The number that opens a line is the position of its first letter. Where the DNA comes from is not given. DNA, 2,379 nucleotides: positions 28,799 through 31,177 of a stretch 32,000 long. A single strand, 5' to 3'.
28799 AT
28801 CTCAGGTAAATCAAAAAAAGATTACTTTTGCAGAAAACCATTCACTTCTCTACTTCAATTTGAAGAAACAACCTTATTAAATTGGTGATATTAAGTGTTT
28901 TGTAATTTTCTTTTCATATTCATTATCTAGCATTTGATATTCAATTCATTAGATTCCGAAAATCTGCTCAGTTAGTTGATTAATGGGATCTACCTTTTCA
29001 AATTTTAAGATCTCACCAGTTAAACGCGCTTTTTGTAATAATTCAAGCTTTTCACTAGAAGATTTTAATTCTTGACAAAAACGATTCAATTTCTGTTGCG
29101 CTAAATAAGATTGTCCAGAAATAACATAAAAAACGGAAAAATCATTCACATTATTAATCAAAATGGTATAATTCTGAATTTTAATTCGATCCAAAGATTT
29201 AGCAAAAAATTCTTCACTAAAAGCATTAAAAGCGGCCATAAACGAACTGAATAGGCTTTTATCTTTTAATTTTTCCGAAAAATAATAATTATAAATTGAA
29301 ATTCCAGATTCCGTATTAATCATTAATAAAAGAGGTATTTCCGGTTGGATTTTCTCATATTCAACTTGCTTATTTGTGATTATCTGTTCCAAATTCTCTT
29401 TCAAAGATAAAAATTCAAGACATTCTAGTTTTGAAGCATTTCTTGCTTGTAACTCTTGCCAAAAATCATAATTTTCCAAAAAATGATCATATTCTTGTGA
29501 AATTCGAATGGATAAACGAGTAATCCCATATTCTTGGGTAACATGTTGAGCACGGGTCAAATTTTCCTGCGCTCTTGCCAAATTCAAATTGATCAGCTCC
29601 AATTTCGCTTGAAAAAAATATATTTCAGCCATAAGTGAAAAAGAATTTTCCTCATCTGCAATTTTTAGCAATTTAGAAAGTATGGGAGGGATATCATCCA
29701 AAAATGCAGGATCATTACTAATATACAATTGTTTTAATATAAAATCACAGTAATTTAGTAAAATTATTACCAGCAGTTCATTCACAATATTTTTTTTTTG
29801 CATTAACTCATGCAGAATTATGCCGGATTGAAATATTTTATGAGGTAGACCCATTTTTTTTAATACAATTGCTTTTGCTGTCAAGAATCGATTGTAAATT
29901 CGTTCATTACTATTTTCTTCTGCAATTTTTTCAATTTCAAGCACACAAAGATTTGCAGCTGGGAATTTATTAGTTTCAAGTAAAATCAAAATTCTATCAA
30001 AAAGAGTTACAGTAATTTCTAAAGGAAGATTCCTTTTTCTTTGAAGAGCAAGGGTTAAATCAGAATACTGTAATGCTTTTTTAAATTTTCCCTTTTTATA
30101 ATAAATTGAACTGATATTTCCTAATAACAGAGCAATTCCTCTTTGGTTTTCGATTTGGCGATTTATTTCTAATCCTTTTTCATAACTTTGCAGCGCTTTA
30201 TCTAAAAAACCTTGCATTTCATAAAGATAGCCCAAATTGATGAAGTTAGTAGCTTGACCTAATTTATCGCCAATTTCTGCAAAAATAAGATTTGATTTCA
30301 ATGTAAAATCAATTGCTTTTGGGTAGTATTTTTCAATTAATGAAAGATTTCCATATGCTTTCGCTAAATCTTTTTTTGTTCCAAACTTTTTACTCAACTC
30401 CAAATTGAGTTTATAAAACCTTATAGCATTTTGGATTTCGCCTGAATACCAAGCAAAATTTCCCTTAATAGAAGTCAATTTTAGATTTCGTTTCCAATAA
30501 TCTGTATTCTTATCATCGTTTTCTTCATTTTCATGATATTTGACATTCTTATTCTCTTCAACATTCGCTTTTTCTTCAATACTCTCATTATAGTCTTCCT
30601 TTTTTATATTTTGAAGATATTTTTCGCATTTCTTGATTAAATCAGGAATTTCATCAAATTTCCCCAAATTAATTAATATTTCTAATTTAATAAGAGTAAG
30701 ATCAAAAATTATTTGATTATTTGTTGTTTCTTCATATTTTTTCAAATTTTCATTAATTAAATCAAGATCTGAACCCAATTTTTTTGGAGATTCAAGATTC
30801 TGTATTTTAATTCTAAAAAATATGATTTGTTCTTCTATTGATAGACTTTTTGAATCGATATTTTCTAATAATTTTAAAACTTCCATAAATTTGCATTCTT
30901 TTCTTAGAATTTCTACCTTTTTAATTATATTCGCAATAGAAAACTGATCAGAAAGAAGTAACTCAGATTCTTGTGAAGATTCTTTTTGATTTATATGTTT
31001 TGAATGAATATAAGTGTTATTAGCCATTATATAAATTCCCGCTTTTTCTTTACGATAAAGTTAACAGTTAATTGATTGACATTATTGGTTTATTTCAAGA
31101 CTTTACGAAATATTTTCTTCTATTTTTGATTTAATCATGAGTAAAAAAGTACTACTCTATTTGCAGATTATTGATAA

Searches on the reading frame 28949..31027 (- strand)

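Call 5: search_protein_families(library=pfam, proteins=[window:28949-31027:-], max_evalue=0.01)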
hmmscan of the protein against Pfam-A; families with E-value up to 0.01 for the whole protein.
window:28949-31027:- (692 aa): 8 families
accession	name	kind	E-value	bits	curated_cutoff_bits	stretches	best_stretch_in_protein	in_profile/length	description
PF13424.12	TPR_12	-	5.1e-13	49.5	30.1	1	260-330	4-76/77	Tetratricopeptide repeat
PF00515.34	TPR_1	-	2e-07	31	27.8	1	263-290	5-32/34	Tetratricopeptide repeat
PF17874.7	TPR_MalT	-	3.8e-07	30.1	45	1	254-333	75-156/336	MalT-like TPR region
PF07719.23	TPR_2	-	2.7e-06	27.5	27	1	262-290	4-32/34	Tetratricopeptide repeat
PF13176.12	TPR_7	-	3.5e-05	24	27.9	0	302-328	2-30/36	Tetratricopeptide repeat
PF13374.12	TPR_10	-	5.4e-05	23.5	27.5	0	264-292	7-35/42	Tetratricopeptide repeat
PF13181.12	TPR_8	-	0.0029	18.1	25.7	0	262-291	4-33/34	Tetratricopeptide repeat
PF07163.17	Pex26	-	0.0045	16.7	28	0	113-177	163-224/302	Pex26 protein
